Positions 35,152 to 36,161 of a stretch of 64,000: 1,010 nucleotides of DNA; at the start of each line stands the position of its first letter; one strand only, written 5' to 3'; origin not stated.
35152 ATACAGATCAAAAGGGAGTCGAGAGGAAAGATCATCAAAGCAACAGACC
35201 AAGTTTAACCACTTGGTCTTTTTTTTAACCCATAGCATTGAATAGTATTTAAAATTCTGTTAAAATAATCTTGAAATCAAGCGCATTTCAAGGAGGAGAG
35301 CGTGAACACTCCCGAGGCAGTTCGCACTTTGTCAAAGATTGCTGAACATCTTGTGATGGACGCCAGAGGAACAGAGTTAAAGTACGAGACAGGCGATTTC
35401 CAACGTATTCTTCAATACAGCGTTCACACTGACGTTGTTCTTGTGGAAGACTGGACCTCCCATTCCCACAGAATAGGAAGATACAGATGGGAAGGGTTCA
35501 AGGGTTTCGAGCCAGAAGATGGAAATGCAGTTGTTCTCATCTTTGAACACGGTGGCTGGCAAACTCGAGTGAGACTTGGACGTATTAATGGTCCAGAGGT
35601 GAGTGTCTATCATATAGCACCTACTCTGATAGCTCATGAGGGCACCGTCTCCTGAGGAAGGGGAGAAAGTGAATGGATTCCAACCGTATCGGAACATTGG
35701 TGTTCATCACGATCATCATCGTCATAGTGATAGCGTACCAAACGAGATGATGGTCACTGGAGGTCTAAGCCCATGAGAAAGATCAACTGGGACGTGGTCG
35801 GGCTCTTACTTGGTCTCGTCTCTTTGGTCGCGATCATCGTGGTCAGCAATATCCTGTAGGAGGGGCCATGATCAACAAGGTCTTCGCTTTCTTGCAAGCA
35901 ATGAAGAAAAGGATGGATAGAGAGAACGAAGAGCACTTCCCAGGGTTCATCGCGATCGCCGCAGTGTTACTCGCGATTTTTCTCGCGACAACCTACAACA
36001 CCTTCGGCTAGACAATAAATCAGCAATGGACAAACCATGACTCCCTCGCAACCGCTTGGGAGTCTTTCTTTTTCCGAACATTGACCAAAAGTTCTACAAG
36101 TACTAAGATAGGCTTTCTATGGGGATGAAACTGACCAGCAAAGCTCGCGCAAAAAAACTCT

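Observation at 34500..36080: Islet of six small ORFs including three consecutive 25-47-aa single-TM peptides, each with its own RBS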

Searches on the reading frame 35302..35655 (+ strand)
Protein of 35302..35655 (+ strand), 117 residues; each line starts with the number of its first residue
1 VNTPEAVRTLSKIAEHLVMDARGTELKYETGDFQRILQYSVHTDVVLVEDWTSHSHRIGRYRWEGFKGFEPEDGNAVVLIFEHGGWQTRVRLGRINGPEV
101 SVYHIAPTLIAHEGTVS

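Call 3: search_protein_families(library=pfam, proteins=[window:35302-35655:+], max_evalue=1)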
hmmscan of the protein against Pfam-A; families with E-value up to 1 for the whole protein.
window:35302-35655:+ (117 aa): 1 family
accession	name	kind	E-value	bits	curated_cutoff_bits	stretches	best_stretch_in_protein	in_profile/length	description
PF22126.3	C2c1_RuvC-like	-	0.062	13.6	27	1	10-64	5-56/179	C2c1 CRISPR-Cas endonuclease, RuvC-like domain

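Call 4: search_protein_families(library=phrogs, proteins=[window:35302-35655:+], max_evalue=1)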
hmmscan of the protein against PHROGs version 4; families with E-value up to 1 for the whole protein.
window:35302-35655:+ (117 aa): 1 family
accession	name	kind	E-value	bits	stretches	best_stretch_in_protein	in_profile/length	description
phrog_33812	-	unknown function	0.019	15.7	1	68-88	16-36/68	-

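Call 6: find_encoding_contigs(protein=window:35302-35655:+, flank=10000, max_places=10)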
Protein window:35302-35655:+ (117 aa): 4 contigs read that carry it; 3 places shown.
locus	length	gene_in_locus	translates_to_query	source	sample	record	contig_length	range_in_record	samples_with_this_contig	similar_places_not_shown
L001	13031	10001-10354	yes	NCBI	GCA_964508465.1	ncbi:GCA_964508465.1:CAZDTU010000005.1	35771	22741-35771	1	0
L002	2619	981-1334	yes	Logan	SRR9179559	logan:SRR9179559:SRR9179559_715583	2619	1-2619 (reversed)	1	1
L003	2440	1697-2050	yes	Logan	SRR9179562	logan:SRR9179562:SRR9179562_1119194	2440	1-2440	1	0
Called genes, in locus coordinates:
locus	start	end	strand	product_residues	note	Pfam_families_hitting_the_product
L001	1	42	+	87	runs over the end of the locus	-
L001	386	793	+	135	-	-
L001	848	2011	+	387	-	PF09903:DUF2130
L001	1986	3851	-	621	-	PF00122:E1-E2_ATPase, PF00702:Hydrolase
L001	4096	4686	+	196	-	PF00300:His_Phos_1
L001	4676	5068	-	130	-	PF02482:Ribosomal_S30AE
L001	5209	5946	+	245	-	-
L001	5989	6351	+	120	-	-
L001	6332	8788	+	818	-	PF13401:AAA_22 (faint), PF01695:IstB_IS21 (faint), PF00004:AAA (weak), PF17871:AAA_lid_9, PF00004:AAA (weak), PF07724:AAA_2, PF07728:AAA_5, PF10431:ClpB_D2-small, +2 more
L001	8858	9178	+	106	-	-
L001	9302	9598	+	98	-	-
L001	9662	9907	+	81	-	-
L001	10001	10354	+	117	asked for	-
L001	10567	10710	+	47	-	-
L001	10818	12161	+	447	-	PF05496:RuvB_N, PF00004:AAA, PF07728:AAA_5 (weak), PF13173:AAA_14 (weak), PF16193:AAA_assoc_2, PF12002:MgsA_C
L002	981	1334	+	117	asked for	-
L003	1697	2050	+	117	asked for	-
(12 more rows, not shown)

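Call 9: find_homologous_proteins(query=window:35302-35655:+, max_evalue=0.01)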
Query window:35302-35655:+ (117 aa): 1 proteins with E <= 0.01 among 2 candidates.
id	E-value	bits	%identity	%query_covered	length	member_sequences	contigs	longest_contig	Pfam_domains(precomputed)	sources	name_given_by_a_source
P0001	4.8e-74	264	100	100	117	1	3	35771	-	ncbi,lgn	-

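Call 28: predict_structure(protein=window:35302-35655:+)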
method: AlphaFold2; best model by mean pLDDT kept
length: 117 residues; sequences in the alignment: 1
mean_pLDDT: 44.0   pTM: 0.38
mean pLDDT of the five models: 44.0, 40.9, 40.6, 34.7, 34.3
residues with pLDDT >= 90: 0; 70-90: 0; 50-70: 33; < 50: 84
segments of 3 or more residues with pLDDT < 50: 1-11, 13-45, 51-56, 62-68, 72-75, 86-88, 101-117
pLDDT, mean of each block of 10 residues (from residue 1): 40 43 35 36 48 46 48 54 50 56 40 27
secondary structure, 60 per line:
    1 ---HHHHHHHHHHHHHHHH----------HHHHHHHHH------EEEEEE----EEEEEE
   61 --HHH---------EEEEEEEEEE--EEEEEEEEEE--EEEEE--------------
elements in order: H4-19 H30-38 E45-50 E55-60 E75-84 E87-96 E99-103
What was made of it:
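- Tried and rejected: AF2 model of p117 from the single sequence: unusable, pLDDT 44 (call 28).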

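Call 29: search_protein_representatives(protein=window:35302-35655:+)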
Query: 117 residues. Proteins with E-value up to 0.001 (for the whole library): 3; up to 1e-10: 3; up to 1e-30: 1. The best 3 are listed.
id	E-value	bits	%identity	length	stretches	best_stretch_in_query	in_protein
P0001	1.5e-74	263.8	100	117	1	1-117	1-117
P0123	1.1e-11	60.9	39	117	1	1-114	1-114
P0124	8.7e-11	58.0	37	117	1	5-116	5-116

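Call 34: find_encoding_contigs(protein=P0123, flank=10000, max_places=4)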
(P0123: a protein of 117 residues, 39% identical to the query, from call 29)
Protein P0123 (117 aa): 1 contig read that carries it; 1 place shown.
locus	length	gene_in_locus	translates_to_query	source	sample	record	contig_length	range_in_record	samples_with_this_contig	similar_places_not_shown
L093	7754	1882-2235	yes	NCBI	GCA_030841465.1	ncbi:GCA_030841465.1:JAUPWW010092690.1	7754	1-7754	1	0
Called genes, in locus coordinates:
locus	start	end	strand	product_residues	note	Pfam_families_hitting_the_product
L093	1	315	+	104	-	?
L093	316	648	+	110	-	PF01588:tRNA_bind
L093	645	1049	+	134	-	PF03479:PCC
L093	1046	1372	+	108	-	PF04266:ASCH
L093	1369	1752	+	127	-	PF00856:SET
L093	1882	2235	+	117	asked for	-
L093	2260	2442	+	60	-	-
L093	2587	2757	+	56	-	-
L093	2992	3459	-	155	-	-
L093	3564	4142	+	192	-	-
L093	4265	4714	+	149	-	-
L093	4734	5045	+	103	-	-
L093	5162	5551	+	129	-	-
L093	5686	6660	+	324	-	-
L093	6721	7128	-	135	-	-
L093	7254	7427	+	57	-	-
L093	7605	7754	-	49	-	?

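Call 35: find_encoding_contigs(protein=P0124, flank=10000, max_places=4)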
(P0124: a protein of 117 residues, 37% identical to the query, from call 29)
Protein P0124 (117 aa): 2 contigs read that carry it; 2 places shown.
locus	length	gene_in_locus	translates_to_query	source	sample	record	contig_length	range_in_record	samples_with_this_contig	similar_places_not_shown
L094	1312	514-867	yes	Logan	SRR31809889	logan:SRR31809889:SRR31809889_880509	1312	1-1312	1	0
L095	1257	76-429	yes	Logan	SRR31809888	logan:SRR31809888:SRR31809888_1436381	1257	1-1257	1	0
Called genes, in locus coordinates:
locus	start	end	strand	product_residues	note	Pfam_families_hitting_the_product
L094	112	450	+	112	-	PF04266:ASCH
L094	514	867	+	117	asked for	-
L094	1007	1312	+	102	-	?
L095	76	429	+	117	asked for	-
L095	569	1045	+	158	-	PF18931:DUF5680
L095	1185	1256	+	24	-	?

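Call 43: find_related_loci(query=A1, collection=metagenome_contigs, flank=4000)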
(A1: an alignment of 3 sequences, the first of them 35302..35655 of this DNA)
Query A1 (117 aa) in metagenome_contigs; peptide patterns used: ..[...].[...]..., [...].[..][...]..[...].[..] (x = any residue, [..] = any of these).
314 stretches matched a pattern; 1 encode a relative of the query (tblastn E <= 1e-3); 1 distinct loci.
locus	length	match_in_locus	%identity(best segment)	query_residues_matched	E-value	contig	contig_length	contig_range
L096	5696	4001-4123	41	45-83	2e-6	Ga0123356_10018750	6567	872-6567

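Call 44: find_related_loci(query=A1, collection=viral_contigs, flank=4000)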
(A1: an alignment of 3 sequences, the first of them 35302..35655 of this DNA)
Query A1 (117 aa) in viral_contigs; peptide patterns used: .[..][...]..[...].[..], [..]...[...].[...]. (x = any residue, [..] = any of these).
242 stretches matched a pattern, but none encodes a relative of the query by tblastn (E <= 1e-3).
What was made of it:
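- No p117 relative in IMG/VR contigs (call 44).
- Tried and rejected: The viral-contig scan found nothing (call 44).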

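Call 47: predict_structure(alignment_id=A1)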
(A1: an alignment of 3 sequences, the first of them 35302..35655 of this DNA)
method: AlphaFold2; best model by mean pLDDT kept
length: 117 residues; sequences in the alignment: 3
mean_pLDDT: 81.7   pTM: 0.72
mean pLDDT of the five models: 81.7, 76.6, 75.7, 74.5, 69.8
residues with pLDDT >= 90: 33; 70-90: 68; 50-70: 5; < 50: 11
segments of 3 or more residues with pLDDT < 50: 106-116
pLDDT, mean of each block of 10 residues (from residue 1): 88 91 90 90 89 87 91 87 85 79 54 37
secondary structure, 60 per line:
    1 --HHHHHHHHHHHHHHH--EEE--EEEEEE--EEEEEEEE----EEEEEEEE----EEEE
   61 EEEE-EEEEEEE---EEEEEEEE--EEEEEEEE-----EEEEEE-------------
elements in order: H3-17 E20-22 E25-30 E33-40 E45-52 E57-64 E66-72 E76-83 E86-93 E99-104
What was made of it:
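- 35302..35655 (+): p117: cytoplasmic 117-aa protein with a GTG start and a CdiI(Kp342)-like alpha + 9 beta fold. AF2 model with pLDDT 81.7 and pTM 0.72 (call 47).
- On CdiI (Kp342-type) immunity protein: AF2 model with pLDDT 81.7 (call 47).
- Tried and rejected: It was replaced by a model from the 3-sequence alignment (call 47).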

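Call 55: fold_search(model_id=the predicted structure, library=pdb)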
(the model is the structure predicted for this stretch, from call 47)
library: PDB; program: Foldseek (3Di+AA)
matches with E <= 10: 1243; with E <= 0.001: 0
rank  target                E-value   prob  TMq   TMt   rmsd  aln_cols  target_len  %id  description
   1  6cp9_H                5.1e-03  1.00  0.53  0.55   4.4       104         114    9  Contact-dependent growth inhibition toxin - immunity protein complex from Klebsiella pneumoniae 342 (released 2019-03-13)
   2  6cp9_B                5.6e-03  1.00  0.54  0.55   4.2       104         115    9  Contact-dependent growth inhibition toxin - immunity protein complex from Klebsiella pneumoniae 342 (released 2019-03-13)
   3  9l35_A                6.3e-03  1.00  0.43  0.20   5.6        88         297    7  Crystal structure of C45G9.5 protein from Caenorhabditis elegans (released 2025-12-17)
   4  6cp9_D                6.6e-03  1.00  0.52  0.52   4.8       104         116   10  Contact-dependent growth inhibition toxin - immunity protein complex from Klebsiella pneumoniae 342 (released 2019-03-13)
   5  9l35_B                1.3e-02  1.00  0.40  0.18   6.2        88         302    8  Crystal structure of C45G9.5 protein from Caenorhabditis elegans (released 2025-12-17)
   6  3ckf                  1.8e-02  0.99  0.33  0.18  12.5       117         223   11  The crystal structure of OspA deletion mutant (released 2009-01-27)
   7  6iys                  1.9e-02  0.98  0.32  0.16  15.2       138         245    9  Loop deletion and proline insertion mutant (deleting six residues and inserted three proline residues) (released 2019-07-03)
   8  3aum                  2.6e-02  0.97  0.32  0.16  14.9       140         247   10  Crystal structure of OspA mutant (released 2012-02-15)
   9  8f5p_B                3.1e-02  1.00  0.39  0.06   5.4        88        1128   14  Structure of Leishmania tarentolae IFT-A (state 2) (released 2022-12-21)
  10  5b2a                  3.4e-02  0.96  0.31  0.16  15.2       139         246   10  Crystal structure of a mutant of OspA (released 2017-01-18)
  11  3ckg                  3.8e-02  0.95  0.32  0.17  10.7       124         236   11  The crystal structure of OspA deletion mutant (released 2009-01-27)
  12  2g8c                  4.5e-02  0.94  0.31  0.16  15.2       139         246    9  Atomic-resolution crystal structure of Borrelia burgdorferi OspA via surface entropy reduction (released 2006-08-08)
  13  9lp3_A                4.7e-02  0.99  0.34  0.10   5.7       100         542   11  Crystal structure of Aromatic Dioxygenase CpuAdo(Coniochaeta pulveracea) (released 2026-01-28)
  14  2oyb                  4.7e-02  0.93  0.31  0.16  15.3       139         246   10  The crystal structure of OspA mutant (released 2008-03-04)
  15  8cuk_A                5.0e-02  0.97  0.36  0.16   6.9       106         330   12  X-ray Structure of the WD40 domain of HOPS subunit Vps11 from Yeast (released 2022-05-25)
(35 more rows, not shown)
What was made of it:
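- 35302..35655 (+): Foldseek top hit is the same entry (call 55).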

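Call 56: search_protein_families(library=padloc, proteins=[window:35302-35655:+], max_evalue=1)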
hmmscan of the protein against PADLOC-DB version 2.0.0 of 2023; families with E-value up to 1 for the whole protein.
window:35302-35655:+ (117 aa): 0 families

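Call 57: search_protein_families(library=ncbifam, proteins=[window:35302-35655:+], max_evalue=1)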
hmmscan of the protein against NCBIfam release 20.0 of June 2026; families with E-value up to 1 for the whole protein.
window:35302-35655:+ (117 aa): 0 families

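Call 58: search_solved_structures(query=A1, max_evalue=10)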
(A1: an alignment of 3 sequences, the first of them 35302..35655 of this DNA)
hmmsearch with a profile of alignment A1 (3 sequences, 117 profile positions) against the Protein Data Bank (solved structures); distinct sequences matched with E-value up to 10: 1.
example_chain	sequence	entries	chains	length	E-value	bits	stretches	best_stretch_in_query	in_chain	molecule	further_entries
3ozz_B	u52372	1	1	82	1.6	11.9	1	9-56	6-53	Cytochrome b5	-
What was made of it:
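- On CdiI (Kp342-type) immunity protein: The profile of A1 against all PDB sequences gives no 6CP9 hit at E <= 10 (call 58).
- Closest known: CdiI immunity protein of Klebsiella pneumoniae 342. Different: 7-9% identity and no profile-level sequence match (call 58).
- There is no sequence similarity to CdiI (call 58), and no toxin gene is adjacent.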

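Call 60: fold_search(model_id=the predicted structure, library=viral)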
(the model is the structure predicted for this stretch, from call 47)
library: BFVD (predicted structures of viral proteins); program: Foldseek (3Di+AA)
matches with E <= 10: 1402; with E <= 0.001: 0
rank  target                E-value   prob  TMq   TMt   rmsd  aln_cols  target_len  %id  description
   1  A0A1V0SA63            6.8e-03  1.00  0.35  0.17   7.1        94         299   12  Uncharacterized protein [Catovirus CTV1]
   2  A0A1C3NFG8            1.3e-02  0.99  0.29  0.18   8.4       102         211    8  (no name in the UniProt tables at hand)
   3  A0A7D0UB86            1.4e-02  1.00  0.35  0.10   5.4        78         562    9  (no name in the UniProt tables at hand)
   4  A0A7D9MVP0            2.3e-02  0.99  0.39  0.39  11.6       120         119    6  Non-structural protein NS-S [Enseada virus]
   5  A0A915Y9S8            2.8e-02  0.96  0.38  0.36   8.4       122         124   12  (no name in the UniProt tables at hand)
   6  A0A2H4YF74            2.8e-02  0.94  0.32  0.22  13.0       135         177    5  Uncharacterized protein [Aeromonas phage Ah1]
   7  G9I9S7                3.0e-02  0.82  0.29  0.18  18.2       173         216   10  (no name in the UniProt tables at hand)
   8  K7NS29                3.2e-02  0.92  0.29  0.03  17.0       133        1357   10  Long tail fiber protein Gp37 [Klebsiella phage KP27]
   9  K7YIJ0                3.5e-02  0.92  0.31  0.11  10.2       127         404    9  F-box and FNIP repeat-containing protein [Megavirus courdo11]
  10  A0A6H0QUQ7            3.5e-02  0.90  0.33  0.22  21.7       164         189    7  (no name in the UniProt tables at hand)
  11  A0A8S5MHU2            3.9e-02  0.99  0.41  0.15   7.2       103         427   13  Kelch-like protein 3, Serine/threonine-protein kinase domain, transferase [Siphoviridae sp. ctHxr66]
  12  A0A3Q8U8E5            4.1e-02  0.82  0.26  0.09  11.3       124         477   10  BTB/POZ domain-containing protein [Megavirus baoshan]
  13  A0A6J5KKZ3            4.4e-02  0.99  0.39  0.06   6.5       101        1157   14  Uncharacterized protein [uncultured Caudovirales phage]
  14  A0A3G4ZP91            4.6e-02  0.72  0.30  0.25  13.8       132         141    6  Uncharacterized protein [Terrestrivirus sp.]
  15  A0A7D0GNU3            4.8e-02  0.99  0.31  0.24   6.6        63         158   19  (no name in the UniProt tables at hand)
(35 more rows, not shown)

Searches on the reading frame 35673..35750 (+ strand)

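Call 3: search_protein_families(library=pfam, proteins=[window:35673-35750:+], max_evalue=1)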
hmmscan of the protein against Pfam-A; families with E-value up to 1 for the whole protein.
window:35673-35750:+ (25 aa): 0 families

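Call 4: search_protein_families(library=phrogs, proteins=[window:35673-35750:+], max_evalue=1)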
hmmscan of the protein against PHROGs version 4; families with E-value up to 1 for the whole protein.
window:35673-35750:+ (25 aa): 1 family
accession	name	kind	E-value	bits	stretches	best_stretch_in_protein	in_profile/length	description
phrog_16557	-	unknown function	0.014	16.5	1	2-22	19-39/47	-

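Call 56: search_protein_families(library=padloc, proteins=[window:35673-35750:+], max_evalue=1)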
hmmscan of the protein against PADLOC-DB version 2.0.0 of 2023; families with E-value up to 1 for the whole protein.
window:35673-35750:+ (25 aa): 0 families

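Call 57: search_protein_families(library=ncbifam, proteins=[window:35673-35750:+], max_evalue=1)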
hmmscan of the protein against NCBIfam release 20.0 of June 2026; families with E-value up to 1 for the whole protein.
window:35673-35750:+ (25 aa): 0 families

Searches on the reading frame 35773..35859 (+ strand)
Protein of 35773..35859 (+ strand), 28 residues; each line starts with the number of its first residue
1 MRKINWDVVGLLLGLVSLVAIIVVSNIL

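Call 3: search_protein_families(library=pfam, proteins=[window:35773-35859:+], max_evalue=1)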
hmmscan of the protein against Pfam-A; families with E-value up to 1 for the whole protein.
window:35773-35859:+ (28 aa): 1 family
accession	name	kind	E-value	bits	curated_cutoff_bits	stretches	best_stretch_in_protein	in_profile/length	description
PF11353.13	DUF3153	-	0.42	10.7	21.4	1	5-28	161-184/191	Protein of unknown function (DUF3153)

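Call 4: search_protein_families(library=phrogs, proteins=[window:35773-35859:+], max_evalue=1)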
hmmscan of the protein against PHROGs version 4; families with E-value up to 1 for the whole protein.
window:35773-35859:+ (28 aa): 1 family
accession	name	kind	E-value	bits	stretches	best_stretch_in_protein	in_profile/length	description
phrog_14464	-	moron, auxiliary metabolic gene and host takeover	0.16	13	1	3-24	2-24/59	membrane protein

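Call 56: search_protein_families(library=padloc, proteins=[window:35773-35859:+], max_evalue=1)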
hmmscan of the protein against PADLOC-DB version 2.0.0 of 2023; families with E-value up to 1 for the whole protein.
window:35773-35859:+ (28 aa): 0 families

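Call 57: search_protein_families(library=ncbifam, proteins=[window:35773-35859:+], max_evalue=1)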
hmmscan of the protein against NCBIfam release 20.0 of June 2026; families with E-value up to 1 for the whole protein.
window:35773-35859:+ (28 aa): 0 families

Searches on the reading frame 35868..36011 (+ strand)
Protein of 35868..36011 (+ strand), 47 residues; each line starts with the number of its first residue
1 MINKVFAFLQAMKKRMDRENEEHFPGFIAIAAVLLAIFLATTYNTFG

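Call 3: search_protein_families(library=pfam, proteins=[window:35868-36011:+], max_evalue=1)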
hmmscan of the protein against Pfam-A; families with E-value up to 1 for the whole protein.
window:35868-36011:+ (47 aa): 1 family
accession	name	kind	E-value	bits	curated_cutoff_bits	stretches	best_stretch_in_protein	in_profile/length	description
PF15756.10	DUF4690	-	0.2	12.8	30.7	1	13-42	53-80/96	Small Novel Rich in Cartilage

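Call 4: search_protein_families(library=phrogs, proteins=[window:35868-36011:+], max_evalue=1)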
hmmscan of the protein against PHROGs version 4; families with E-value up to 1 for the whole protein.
window:35868-36011:+ (47 aa): 1 family
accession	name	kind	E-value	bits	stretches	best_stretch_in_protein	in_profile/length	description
phrog_26351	-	unknown function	0.17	13.2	1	5-31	5-31/78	-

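Call 56: search_protein_families(library=padloc, proteins=[window:35868-36011:+], max_evalue=1)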
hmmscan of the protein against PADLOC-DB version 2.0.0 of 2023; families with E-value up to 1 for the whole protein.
window:35868-36011:+ (47 aa): 0 families

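Call 57: search_protein_families(library=ncbifam, proteins=[window:35868-36011:+], max_evalue=1)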
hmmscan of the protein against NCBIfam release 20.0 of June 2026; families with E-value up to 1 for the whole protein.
window:35868-36011:+ (47 aa): 0 families

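Call 69: list_cluster_members(proteins=[window:35868-36011:+, window:34963-35208:+, window:34603-34899:+, window:34159-34479:+, window:35773-35859:+, window:35673-35750:+])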
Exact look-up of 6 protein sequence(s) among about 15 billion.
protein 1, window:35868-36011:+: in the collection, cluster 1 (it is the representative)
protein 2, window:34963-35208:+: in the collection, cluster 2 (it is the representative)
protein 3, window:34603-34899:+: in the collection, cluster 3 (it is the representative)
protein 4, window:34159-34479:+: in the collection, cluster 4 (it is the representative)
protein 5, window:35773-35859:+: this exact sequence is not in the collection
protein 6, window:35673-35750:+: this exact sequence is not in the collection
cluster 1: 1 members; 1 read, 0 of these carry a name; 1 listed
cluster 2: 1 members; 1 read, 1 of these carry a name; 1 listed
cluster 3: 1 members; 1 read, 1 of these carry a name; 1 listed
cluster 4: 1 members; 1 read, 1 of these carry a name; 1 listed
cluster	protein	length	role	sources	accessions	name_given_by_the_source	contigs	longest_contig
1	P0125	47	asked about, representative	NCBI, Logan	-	-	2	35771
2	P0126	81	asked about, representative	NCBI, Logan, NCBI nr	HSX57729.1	MAG TPA: hypothetical protein VLE47_00460 [Candidatus Saccharimonadales bacterium] | hypothetical protein [Candidatus Saccharimonadales bacterium]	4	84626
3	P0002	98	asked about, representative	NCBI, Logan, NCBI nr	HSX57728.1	MAG TPA: hypothetical protein VLE47_00455 [Candidatus Saccharimonadales bacterium] | hypothetical protein [Candidatus Saccharimonadales bacterium]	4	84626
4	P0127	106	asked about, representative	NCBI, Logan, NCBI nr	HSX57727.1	MAG TPA: hypothetical protein VLE47_00450 [Candidatus Saccharimonadales bacterium] | hypothetical protein [Candidatus Saccharimonadales bacterium]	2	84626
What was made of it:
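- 35868..36011 (+): m47: charged N-terminal helix followed by one TM helix. Singleton cluster (call 69).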
